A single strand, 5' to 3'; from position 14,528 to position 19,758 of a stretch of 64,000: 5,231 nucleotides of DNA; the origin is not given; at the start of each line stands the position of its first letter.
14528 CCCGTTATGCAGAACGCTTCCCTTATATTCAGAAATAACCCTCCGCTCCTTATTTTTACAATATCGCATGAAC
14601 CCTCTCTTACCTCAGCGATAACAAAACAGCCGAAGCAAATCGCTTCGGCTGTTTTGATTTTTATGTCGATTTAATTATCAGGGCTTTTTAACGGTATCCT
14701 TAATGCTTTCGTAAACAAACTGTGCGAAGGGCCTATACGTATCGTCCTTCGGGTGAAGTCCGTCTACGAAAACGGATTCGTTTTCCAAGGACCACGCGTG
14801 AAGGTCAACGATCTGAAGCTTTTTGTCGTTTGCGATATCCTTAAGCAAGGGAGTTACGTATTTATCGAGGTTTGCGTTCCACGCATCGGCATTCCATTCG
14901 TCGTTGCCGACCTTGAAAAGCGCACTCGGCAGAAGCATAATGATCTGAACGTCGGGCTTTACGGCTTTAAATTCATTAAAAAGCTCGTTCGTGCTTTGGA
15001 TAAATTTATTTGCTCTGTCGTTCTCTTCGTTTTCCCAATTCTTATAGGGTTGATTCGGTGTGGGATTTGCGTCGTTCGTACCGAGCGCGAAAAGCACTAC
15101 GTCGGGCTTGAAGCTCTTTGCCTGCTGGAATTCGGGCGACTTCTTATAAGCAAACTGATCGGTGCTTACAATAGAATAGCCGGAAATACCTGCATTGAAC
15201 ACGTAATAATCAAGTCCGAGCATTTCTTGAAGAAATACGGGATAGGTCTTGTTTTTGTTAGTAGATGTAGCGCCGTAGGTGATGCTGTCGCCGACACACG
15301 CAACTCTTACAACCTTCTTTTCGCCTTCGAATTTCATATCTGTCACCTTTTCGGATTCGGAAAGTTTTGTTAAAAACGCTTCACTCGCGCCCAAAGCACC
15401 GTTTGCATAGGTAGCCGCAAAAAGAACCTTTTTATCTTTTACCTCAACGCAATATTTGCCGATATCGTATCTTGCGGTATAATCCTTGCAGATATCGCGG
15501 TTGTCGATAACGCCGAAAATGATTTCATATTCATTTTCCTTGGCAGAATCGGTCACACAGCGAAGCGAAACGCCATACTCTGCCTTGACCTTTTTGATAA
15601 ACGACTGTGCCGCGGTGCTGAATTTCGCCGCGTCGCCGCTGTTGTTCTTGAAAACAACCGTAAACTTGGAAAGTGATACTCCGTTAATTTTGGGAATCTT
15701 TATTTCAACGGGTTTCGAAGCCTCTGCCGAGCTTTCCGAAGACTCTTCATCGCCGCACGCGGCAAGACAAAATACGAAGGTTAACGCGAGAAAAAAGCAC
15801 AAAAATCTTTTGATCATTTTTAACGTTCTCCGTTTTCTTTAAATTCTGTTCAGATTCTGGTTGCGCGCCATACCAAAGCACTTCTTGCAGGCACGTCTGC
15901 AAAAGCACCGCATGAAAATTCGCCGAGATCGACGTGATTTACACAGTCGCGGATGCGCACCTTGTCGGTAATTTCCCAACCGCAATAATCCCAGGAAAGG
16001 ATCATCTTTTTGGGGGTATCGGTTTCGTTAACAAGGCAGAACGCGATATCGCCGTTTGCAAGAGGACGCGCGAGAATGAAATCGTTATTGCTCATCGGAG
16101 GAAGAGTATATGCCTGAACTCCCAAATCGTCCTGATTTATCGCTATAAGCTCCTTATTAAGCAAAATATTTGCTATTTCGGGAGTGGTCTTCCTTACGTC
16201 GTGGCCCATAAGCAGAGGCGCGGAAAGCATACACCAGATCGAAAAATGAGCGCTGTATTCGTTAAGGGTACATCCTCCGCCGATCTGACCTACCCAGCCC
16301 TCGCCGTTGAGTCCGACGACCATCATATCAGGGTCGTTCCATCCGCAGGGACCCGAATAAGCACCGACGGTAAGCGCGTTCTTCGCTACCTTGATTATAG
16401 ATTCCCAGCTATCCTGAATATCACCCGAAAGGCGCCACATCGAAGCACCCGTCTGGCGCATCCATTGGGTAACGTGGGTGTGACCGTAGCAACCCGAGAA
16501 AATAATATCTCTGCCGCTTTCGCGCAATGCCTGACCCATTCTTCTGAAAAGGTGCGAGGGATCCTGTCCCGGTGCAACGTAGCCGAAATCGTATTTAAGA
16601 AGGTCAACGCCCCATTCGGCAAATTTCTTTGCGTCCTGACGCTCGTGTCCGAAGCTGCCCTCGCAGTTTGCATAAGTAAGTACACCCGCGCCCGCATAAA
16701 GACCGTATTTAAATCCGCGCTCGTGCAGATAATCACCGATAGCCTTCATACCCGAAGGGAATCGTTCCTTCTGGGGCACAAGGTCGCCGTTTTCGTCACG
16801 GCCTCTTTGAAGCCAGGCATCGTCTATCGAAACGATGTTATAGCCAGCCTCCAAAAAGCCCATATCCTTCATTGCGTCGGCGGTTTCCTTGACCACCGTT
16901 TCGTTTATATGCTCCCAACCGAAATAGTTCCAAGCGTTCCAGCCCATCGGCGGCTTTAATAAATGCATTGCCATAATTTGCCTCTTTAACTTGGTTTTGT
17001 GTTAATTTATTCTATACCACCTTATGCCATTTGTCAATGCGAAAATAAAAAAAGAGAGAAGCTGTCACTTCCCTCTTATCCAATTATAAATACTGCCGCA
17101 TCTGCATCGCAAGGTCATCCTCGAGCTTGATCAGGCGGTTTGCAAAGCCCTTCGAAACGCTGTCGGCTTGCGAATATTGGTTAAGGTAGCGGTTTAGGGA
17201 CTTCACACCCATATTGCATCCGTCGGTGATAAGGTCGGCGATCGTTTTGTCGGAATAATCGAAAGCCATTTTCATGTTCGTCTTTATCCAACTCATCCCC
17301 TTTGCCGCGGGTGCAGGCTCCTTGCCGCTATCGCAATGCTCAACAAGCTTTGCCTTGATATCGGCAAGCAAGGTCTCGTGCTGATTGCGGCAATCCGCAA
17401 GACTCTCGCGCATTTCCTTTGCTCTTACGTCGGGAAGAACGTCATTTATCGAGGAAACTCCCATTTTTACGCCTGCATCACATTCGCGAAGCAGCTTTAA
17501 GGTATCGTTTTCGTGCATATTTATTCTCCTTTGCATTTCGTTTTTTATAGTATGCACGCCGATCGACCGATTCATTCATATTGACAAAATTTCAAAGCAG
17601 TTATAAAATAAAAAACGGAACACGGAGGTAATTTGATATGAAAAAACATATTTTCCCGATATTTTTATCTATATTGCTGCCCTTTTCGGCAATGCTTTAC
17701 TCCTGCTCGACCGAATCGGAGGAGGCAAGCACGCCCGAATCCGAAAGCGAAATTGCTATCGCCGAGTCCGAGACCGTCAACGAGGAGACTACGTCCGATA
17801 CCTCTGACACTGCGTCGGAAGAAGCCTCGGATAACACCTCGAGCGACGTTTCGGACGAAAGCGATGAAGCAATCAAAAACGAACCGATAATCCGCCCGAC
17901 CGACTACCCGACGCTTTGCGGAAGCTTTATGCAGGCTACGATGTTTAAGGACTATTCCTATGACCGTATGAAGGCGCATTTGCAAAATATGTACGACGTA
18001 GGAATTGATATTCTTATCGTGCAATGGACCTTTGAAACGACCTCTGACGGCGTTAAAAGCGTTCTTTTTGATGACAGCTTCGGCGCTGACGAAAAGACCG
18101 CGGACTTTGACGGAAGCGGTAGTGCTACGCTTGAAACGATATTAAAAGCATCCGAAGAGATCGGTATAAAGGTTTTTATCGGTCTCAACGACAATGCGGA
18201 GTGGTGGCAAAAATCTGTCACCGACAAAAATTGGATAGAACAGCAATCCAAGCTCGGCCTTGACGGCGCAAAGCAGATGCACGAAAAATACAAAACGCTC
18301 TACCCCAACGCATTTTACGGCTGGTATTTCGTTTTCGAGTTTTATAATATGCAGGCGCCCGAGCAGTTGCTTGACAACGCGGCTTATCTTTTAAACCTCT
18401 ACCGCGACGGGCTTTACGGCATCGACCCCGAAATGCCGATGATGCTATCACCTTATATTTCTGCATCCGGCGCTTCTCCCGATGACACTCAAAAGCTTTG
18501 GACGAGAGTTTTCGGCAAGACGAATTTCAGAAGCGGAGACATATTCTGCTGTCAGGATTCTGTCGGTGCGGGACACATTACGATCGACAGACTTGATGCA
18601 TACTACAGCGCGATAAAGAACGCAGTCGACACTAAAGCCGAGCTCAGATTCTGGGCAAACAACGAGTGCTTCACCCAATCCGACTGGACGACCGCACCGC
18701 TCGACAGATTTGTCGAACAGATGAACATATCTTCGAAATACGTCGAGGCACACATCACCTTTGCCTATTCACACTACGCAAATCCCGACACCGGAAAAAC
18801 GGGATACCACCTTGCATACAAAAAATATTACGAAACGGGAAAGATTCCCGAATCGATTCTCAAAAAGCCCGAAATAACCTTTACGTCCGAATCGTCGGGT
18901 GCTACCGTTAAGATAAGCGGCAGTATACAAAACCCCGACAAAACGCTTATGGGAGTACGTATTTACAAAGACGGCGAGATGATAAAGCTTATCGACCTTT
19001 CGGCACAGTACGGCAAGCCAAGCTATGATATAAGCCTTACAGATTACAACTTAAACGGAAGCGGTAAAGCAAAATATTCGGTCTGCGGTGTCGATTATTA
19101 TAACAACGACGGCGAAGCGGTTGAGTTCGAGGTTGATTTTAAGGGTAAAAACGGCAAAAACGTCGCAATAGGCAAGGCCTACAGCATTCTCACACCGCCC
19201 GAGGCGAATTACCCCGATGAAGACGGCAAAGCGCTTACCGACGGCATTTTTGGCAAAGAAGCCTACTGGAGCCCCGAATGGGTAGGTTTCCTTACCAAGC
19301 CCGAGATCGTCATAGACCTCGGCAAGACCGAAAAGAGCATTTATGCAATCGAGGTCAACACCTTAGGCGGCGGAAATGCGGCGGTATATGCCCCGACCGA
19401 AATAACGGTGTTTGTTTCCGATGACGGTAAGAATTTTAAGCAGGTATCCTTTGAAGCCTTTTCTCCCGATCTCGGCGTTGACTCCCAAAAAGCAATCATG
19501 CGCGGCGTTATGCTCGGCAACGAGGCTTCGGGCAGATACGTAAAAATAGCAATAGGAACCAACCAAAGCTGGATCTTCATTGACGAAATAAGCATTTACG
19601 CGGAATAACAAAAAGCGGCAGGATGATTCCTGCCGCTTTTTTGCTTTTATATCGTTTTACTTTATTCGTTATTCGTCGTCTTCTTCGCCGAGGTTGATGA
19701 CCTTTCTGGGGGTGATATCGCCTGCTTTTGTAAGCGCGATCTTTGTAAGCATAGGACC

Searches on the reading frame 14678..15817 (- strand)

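Call 59: search_protein_families(library=pfam, proteins=[window:14678-15817:-], max_evalue=0.0001)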
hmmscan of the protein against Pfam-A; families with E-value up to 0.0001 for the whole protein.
window:14678-15817:- (379 aa): 2 families
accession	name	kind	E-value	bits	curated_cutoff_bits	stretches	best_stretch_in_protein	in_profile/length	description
PF13472.12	Lipase_GDSL_2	-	9.9e-22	78.7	32.9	1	174-362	1-177/178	GDSL-like Lipase/Acylhydrolase family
PF00657.28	Lipase_GDSL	-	3.3e-14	54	23.6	1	172-365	1-205/208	GDSL-like Lipase/Acylhydrolase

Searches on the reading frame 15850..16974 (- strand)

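Call 59: search_protein_families(library=pfam, proteins=[window:15850-16974:-], max_evalue=0.0001)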
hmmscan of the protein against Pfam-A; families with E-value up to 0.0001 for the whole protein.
window:15850-16974:- (374 aa): 3 families
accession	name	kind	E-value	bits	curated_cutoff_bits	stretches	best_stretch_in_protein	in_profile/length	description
PF16499.11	Melibiase_2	-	7e-61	206.5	23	1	8-282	2-284/284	Alpha galactosidase A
PF17801.7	Melibiase_C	-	4.7e-07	30.2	22.9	1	300-370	6-70/71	Alpha galactosidase C-terminal beta sandwich domain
PF02065.24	Melibiase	-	2e-05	24.2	27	1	9-93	42-123/347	Melibiase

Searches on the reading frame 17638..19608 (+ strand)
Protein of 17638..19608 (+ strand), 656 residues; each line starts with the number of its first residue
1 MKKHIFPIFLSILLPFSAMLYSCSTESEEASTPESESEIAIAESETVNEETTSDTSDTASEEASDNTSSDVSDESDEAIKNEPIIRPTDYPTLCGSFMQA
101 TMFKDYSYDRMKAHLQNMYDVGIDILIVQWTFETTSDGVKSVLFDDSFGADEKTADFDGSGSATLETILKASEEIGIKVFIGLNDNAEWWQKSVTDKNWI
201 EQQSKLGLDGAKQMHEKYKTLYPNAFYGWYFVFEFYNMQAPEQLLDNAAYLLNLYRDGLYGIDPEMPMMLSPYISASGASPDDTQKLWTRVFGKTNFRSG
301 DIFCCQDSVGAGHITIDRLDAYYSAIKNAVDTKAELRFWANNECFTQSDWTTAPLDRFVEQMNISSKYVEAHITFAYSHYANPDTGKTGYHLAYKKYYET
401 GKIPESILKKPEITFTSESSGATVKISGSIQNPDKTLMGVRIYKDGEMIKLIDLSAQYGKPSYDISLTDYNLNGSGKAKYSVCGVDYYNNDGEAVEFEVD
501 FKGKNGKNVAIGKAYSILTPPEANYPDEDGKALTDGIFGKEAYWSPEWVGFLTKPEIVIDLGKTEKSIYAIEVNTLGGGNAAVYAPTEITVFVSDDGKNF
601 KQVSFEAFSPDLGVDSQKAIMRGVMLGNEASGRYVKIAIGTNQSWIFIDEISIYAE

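Call 59: search_protein_families(library=pfam, proteins=[window:17638-19608:+], max_evalue=0.0001)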
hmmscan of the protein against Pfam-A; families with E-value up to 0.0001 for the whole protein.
window:17638-19608:+ (656 aa): 2 families
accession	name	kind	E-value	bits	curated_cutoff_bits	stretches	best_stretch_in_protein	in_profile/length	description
PF14488.12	DUF4434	-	5.1e-52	177.6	30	1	95-384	3-280/283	Domain of unknown function (DUF4434)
PF00754.31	F5_F8_type_C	-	3.5e-07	30.8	28.2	1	529-650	13-126/127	F5/8 type C domain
